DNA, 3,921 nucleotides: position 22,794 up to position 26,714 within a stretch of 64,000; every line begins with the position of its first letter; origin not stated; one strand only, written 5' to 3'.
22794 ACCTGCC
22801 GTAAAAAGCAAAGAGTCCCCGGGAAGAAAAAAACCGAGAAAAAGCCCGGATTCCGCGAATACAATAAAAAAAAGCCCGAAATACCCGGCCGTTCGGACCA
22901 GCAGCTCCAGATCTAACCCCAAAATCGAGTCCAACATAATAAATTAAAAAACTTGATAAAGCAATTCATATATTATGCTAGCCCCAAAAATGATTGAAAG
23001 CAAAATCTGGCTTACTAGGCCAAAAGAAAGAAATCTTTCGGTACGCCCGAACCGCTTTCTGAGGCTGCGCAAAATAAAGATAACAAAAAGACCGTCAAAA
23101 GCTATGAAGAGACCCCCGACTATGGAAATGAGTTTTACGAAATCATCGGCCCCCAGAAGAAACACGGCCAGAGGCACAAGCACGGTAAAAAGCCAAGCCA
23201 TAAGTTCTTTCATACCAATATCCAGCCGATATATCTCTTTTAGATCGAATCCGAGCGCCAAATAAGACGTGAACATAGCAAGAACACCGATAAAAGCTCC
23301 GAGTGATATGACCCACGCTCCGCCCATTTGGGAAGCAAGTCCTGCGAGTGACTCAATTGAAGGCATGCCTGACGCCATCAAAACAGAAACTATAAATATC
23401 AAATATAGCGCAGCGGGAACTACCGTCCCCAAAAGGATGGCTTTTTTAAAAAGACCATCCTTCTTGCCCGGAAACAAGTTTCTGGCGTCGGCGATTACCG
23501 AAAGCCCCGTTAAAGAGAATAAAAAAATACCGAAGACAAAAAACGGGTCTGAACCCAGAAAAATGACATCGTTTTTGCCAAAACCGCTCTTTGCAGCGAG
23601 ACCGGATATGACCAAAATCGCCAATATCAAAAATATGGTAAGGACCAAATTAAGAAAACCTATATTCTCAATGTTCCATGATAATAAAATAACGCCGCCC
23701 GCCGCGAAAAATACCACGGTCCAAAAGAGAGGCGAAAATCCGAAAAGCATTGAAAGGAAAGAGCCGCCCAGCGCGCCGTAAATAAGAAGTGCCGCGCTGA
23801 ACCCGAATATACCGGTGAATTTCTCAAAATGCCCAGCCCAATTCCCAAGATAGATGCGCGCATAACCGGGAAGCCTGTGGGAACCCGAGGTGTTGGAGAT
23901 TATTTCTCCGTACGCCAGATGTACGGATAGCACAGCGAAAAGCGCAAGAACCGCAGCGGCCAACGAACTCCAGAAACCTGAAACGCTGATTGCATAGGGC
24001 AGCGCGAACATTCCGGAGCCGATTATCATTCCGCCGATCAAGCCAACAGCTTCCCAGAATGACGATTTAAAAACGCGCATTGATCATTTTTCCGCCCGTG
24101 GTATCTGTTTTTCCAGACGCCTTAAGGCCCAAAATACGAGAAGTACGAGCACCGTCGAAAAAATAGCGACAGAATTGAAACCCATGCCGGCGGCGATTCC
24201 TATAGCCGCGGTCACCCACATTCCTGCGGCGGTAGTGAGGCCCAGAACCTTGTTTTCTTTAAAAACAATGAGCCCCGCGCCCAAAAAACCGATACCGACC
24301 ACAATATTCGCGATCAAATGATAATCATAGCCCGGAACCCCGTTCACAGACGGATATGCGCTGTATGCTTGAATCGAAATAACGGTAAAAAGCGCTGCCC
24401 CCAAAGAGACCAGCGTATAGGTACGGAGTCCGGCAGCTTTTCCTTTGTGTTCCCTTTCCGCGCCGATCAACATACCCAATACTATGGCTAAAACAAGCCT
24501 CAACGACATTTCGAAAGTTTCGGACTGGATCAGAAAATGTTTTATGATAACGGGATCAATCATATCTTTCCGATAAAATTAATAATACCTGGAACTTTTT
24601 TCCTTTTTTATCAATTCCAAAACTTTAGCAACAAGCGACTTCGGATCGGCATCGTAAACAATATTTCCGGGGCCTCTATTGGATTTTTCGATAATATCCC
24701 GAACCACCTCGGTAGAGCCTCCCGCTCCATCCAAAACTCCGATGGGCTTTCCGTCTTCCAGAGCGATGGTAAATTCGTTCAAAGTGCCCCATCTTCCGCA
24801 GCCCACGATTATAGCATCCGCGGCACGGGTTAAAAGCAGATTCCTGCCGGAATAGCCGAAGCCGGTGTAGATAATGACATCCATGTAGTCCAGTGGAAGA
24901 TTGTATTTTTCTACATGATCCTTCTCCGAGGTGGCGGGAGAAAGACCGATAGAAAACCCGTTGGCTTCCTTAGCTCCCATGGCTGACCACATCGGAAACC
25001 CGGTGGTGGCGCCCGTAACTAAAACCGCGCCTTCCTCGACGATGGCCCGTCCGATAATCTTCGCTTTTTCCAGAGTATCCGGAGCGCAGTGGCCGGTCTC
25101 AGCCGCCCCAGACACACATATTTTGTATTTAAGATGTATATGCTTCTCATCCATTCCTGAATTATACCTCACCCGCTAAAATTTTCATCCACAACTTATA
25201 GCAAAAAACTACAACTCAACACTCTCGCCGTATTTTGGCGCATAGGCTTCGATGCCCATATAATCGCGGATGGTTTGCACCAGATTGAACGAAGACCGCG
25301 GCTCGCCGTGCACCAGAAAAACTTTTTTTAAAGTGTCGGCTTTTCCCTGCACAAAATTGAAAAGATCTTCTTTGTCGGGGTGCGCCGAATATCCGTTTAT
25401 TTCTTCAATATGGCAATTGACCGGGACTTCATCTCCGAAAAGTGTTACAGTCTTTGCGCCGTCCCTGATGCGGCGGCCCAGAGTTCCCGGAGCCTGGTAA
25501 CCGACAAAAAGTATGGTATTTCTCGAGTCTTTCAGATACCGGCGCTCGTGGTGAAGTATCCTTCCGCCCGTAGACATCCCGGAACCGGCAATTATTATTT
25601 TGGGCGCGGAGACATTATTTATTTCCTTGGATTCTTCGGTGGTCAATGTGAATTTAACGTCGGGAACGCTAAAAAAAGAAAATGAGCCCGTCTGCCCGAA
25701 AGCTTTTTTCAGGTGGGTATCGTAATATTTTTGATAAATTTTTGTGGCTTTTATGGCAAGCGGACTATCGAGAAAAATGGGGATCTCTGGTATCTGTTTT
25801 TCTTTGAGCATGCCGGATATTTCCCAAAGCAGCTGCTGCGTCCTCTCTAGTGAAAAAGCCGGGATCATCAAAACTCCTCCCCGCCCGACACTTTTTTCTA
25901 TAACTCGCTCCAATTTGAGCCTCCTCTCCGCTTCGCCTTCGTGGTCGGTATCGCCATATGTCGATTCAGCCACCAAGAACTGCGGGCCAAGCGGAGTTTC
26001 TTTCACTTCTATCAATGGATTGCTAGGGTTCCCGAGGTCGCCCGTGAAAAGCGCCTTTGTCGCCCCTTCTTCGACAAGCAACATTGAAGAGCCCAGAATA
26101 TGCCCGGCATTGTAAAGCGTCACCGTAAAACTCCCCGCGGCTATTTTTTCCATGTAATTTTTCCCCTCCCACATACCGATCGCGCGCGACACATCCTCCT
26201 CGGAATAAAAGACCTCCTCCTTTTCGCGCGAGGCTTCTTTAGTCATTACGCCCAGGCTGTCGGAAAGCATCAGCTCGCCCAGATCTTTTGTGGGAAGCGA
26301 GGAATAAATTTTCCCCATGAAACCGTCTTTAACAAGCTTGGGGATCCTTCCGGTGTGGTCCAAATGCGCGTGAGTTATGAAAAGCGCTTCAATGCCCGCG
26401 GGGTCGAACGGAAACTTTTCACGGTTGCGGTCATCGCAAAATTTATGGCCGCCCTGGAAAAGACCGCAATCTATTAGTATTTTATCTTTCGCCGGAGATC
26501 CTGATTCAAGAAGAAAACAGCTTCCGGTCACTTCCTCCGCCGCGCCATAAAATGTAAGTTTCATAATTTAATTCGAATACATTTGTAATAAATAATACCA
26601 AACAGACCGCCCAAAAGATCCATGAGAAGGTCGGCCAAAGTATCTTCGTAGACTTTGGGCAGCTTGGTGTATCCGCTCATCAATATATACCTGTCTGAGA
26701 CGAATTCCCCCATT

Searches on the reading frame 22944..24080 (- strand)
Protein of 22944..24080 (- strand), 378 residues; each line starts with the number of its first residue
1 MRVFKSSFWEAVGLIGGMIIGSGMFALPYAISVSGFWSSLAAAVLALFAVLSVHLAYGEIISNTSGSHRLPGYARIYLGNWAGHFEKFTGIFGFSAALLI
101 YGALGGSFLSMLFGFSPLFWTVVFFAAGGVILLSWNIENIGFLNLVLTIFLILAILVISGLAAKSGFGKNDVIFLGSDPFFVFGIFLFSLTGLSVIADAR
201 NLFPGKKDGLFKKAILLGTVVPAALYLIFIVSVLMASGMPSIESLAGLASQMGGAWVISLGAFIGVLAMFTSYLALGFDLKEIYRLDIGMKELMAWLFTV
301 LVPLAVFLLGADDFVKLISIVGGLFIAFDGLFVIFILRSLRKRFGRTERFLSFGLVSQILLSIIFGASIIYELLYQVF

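Call 67: search_protein_families(library=pfam, proteins=[window:22944-24080:-], max_evalue=0.001)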
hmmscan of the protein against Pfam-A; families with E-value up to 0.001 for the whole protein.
window:22944-24080:- (378 aa): 2 families
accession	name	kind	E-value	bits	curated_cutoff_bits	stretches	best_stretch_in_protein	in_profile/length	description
PF03222.19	Trp_Tyr_perm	-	1.1e-09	38.4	22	1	6-366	3-386/393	Tryptophan/tyrosine permease family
PF13520.12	AA_permease_2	-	6.6e-07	29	27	1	7-276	2-291/427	Amino acid permease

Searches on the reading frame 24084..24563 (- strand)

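Call 67: search_protein_families(library=pfam, proteins=[window:24084-24563:-], max_evalue=0.001)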
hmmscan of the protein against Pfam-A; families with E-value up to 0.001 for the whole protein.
window:24084-24563:- (159 aa): 1 family
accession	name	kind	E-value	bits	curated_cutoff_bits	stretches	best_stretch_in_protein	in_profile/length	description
PF02308.21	MgtC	-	7.8e-39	133.2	31.4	1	23-152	1-120/121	MgtC family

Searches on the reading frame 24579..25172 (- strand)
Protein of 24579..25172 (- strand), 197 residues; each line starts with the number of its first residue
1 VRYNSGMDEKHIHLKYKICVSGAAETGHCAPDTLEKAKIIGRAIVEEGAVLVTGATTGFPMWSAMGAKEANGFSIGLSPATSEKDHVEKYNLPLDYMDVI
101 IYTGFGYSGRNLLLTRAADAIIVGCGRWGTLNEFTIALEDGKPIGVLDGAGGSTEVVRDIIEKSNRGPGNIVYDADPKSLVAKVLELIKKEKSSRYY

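Call 77: search_protein_families(library=pfam, proteins=[window:24579-25172:-], max_evalue=0.0001)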
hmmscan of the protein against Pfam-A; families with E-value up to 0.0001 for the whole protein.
window:24579-25172:- (197 aa): 1 family
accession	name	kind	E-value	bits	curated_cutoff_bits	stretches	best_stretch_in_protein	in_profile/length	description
PF18306.6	LDcluster4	-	2.9e-35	121.5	26.3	1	15-180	1-150/151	SLOG cluster4 family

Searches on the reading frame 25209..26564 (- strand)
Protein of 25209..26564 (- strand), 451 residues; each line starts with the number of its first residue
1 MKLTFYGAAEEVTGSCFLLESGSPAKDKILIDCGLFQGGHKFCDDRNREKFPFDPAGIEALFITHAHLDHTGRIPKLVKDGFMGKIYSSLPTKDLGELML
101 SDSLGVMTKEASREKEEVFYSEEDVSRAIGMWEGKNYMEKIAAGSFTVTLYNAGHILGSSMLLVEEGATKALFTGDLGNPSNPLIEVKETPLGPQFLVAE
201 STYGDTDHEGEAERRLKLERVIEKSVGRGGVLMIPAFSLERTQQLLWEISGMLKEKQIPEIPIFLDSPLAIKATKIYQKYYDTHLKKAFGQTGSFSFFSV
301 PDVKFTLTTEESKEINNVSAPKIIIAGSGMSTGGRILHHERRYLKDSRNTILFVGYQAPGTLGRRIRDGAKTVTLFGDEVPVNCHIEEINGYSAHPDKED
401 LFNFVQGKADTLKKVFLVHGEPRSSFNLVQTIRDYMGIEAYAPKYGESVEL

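Call 77: search_protein_families(library=pfam, proteins=[window:25209-26564:-], max_evalue=0.0001)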
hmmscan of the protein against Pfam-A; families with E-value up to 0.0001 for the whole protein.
window:25209-26564:- (451 aa): 5 families
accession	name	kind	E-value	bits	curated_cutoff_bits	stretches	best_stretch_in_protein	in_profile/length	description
PF10996.14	Beta-Casp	-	6.9e-37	127.1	27.7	1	242-366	1-120/120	Beta-Casp domain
PF07521.17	RMMBL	-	7.2e-14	52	21.6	1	379-443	1-63/63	Zn-dependent metallo-hydrolase RNA specificity domain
PF00753.33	Lactamase_B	-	1.3e-11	45.3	22.7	1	12-217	4-188/196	Metallo-beta-lactamase superfamily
PF16661.11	Lactamase_B_6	-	2.4e-08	34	27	1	28-174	8-159/193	Metallo-beta-lactamase superfamily domain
PF12706.13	Lactamase_B_2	-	5.3e-05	23.4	27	0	28-88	2-62/200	Beta-lactamase superfamily domain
